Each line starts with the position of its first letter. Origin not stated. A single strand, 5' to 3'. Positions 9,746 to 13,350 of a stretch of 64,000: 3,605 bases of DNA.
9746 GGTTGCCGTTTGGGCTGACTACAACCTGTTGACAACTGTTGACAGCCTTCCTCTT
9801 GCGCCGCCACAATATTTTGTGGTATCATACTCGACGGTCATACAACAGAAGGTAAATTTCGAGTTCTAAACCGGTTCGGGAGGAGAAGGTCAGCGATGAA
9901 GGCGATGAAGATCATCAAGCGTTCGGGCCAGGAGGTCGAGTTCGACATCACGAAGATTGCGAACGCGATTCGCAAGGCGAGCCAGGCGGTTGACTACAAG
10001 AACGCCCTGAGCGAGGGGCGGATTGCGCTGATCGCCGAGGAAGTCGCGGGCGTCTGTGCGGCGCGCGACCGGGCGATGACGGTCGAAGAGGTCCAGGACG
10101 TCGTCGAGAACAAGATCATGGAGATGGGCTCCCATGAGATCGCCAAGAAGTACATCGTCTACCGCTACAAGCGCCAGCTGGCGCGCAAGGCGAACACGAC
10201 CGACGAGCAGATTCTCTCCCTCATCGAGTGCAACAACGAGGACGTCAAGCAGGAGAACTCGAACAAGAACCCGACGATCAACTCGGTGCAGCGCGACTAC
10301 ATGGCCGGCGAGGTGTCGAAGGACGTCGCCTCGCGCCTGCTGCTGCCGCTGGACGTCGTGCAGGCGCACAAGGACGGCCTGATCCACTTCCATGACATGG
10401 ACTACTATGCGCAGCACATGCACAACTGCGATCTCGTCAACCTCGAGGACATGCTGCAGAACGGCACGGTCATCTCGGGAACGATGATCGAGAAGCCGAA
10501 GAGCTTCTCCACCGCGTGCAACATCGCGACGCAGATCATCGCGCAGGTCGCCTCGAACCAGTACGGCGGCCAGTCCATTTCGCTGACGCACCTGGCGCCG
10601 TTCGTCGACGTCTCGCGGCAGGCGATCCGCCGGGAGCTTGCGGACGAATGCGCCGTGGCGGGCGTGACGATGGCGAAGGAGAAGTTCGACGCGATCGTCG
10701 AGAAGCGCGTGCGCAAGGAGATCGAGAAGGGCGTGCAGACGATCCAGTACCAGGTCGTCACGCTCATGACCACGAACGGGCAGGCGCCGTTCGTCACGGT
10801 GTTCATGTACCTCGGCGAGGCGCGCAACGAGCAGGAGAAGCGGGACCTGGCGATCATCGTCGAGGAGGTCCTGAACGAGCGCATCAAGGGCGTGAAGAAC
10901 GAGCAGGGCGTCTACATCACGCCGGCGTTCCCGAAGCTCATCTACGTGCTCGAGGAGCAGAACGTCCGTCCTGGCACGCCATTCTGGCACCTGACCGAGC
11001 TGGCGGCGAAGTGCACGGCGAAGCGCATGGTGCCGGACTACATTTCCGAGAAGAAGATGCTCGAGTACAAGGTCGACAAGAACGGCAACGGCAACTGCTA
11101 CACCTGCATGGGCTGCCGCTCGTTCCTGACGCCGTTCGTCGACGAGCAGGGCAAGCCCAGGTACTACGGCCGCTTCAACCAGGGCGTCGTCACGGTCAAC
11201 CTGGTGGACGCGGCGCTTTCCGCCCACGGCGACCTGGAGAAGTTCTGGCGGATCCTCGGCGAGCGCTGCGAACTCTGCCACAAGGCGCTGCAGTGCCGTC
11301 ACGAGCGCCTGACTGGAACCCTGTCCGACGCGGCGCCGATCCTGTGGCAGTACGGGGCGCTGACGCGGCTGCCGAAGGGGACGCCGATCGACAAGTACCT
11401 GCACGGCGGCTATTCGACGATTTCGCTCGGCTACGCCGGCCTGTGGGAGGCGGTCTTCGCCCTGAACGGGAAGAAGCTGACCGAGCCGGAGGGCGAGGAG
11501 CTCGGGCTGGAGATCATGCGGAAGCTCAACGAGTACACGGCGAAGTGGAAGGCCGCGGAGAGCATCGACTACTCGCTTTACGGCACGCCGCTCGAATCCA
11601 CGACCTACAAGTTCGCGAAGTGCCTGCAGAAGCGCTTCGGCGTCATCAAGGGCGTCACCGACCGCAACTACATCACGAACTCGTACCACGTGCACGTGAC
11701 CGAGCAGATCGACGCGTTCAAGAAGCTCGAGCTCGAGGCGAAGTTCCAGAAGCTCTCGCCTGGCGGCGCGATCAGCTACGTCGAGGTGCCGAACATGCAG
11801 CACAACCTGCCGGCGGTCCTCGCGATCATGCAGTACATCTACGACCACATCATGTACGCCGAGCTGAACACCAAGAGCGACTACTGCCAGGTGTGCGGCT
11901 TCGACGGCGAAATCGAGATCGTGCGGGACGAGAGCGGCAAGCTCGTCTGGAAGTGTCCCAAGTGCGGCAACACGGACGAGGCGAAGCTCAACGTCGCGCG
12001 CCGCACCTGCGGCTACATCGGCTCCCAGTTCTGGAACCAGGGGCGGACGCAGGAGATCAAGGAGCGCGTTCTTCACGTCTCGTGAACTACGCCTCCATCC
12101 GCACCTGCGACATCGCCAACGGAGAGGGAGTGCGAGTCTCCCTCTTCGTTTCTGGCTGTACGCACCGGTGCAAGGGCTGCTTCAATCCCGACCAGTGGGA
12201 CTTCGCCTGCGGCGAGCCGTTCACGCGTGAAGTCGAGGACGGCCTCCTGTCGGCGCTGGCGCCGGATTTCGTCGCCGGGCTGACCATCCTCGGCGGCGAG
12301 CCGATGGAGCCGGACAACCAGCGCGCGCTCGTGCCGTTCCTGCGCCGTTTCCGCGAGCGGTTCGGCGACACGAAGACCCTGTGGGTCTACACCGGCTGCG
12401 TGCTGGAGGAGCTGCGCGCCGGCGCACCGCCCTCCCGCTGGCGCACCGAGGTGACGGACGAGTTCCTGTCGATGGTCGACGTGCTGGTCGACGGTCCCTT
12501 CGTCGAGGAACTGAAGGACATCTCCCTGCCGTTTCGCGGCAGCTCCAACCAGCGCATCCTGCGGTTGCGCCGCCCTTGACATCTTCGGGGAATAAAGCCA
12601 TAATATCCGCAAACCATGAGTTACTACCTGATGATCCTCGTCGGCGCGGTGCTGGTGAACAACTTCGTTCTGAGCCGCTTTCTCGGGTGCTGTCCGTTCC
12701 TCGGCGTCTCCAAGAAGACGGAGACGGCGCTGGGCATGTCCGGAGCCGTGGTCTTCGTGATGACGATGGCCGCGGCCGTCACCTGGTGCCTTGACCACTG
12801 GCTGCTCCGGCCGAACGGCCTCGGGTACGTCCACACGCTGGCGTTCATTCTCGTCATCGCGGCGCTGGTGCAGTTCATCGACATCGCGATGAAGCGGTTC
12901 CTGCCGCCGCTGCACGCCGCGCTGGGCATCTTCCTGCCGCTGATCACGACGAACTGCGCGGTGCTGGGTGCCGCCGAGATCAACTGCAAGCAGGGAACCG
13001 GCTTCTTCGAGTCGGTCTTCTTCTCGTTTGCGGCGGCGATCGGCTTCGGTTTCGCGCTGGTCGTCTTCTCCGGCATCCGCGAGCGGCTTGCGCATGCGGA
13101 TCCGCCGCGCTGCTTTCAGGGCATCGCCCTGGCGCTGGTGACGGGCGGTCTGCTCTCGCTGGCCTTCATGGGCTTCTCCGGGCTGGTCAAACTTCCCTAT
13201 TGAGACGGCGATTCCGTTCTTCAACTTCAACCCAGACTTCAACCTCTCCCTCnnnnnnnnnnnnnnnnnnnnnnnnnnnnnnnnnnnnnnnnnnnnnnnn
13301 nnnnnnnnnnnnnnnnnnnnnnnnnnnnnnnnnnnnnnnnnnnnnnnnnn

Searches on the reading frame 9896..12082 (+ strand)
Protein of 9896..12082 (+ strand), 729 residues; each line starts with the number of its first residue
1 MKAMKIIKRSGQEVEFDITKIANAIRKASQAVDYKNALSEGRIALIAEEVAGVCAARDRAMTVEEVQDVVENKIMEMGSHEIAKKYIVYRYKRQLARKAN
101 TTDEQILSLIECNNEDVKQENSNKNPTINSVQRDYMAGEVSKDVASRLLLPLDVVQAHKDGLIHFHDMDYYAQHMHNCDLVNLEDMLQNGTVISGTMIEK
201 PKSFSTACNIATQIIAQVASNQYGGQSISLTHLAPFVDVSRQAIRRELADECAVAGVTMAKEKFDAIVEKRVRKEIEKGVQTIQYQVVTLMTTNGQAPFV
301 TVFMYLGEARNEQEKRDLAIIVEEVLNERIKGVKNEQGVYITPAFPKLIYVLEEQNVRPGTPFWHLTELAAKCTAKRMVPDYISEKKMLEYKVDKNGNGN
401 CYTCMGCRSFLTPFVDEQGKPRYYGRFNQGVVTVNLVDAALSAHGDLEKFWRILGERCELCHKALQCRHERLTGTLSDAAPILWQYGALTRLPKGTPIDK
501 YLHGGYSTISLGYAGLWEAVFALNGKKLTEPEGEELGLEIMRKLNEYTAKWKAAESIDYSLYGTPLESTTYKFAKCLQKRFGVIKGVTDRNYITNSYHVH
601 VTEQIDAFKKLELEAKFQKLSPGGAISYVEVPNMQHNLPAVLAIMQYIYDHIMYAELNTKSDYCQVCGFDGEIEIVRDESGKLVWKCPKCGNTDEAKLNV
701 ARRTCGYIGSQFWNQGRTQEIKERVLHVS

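Call 11: search_protein_families(library=pfam, proteins=[window:9896-12082:+], max_evalue=0.00001)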
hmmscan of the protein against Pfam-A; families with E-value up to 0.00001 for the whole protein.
window:9896-12082:+ (729 aa): 3 families
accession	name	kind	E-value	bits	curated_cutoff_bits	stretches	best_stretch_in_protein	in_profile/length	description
PF13597.11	NRDD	-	1.5e-190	635.1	26.2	1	120-727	1-562/562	Anaerobic ribonucleoside-triphosphate reductase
PF01228.26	Gly_radical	-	6e-19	69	22.2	1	602-709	2-103/106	Glycine radical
PF03477.21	ATP-cone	-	6e-19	68.8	25.8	1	4-94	1-87/88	ATP cone domain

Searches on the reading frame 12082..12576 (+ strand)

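Call 11: search_protein_families(library=pfam, proteins=[window:12082-12576:+], max_evalue=0.00001)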
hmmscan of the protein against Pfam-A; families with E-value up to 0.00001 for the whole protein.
window:12082-12576:+ (165 aa): 1 family
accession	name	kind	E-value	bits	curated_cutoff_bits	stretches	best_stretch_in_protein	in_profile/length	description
PF13353.11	Fer4_12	-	3.5e-46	157.3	22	1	12-159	1-136/137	4Fe-4S single cluster domain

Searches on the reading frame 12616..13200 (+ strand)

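Call 11: search_protein_families(library=pfam, proteins=[window:12616-13200:+], max_evalue=0.00001)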
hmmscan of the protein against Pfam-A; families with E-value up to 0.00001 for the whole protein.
window:12616-13200:+ (195 aa): 1 family
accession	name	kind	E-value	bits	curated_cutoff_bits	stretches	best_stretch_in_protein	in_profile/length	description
PF02508.19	Rnf-Nqr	-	1.2e-58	198.4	23.8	1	5-190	2-173/174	Rnf-Nqr subunit, membrane protein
